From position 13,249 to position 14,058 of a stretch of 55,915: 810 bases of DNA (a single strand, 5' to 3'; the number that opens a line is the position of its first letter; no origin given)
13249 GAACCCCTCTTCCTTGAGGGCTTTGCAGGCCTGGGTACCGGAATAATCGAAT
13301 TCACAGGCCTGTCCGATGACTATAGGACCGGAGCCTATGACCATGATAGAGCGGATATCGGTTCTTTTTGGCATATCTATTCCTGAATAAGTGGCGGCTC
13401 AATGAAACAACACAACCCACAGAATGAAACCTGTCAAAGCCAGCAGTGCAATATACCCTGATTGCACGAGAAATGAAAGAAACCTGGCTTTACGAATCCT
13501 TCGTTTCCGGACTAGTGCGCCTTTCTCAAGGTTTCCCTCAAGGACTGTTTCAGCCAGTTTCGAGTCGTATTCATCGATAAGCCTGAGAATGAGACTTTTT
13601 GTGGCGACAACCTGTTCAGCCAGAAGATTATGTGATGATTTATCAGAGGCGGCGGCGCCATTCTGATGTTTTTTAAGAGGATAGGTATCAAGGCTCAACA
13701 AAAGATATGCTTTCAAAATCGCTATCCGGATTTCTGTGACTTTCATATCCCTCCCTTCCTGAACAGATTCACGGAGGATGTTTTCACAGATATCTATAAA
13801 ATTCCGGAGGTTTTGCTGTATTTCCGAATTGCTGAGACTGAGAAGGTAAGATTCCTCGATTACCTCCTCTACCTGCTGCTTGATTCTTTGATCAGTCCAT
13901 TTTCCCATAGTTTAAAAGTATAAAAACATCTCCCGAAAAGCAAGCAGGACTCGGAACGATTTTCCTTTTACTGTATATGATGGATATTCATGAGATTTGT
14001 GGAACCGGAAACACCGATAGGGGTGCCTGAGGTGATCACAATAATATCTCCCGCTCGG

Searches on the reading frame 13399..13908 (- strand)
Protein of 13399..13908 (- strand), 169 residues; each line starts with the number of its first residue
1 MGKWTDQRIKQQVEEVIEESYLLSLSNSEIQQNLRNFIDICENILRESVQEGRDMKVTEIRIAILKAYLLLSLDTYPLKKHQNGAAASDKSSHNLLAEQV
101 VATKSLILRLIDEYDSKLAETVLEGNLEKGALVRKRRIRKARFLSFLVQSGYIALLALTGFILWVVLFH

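Call 3: search_protein_families(library=pfam, proteins=[window:13399-13908:-], max_evalue=0.01)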
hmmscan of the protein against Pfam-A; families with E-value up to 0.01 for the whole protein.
window:13399-13908:- (169 aa): 2 families
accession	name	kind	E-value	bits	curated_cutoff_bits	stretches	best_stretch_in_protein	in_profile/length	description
PF09820.16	AAA-ATPase_like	-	0.0028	17.9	26.1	1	63-160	100-191/201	Predicted AAA-ATPase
PF15066.11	CAGE1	-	0.0088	15.2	27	1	8-56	367-414/528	Cancer-associated gene protein 1 family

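Call 82: search_protein_families(library=pfam, proteins=[window:13399-13908:-], max_evalue=0.001)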
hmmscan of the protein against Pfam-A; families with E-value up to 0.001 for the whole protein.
window:13399-13908:- (169 aa): 0 families
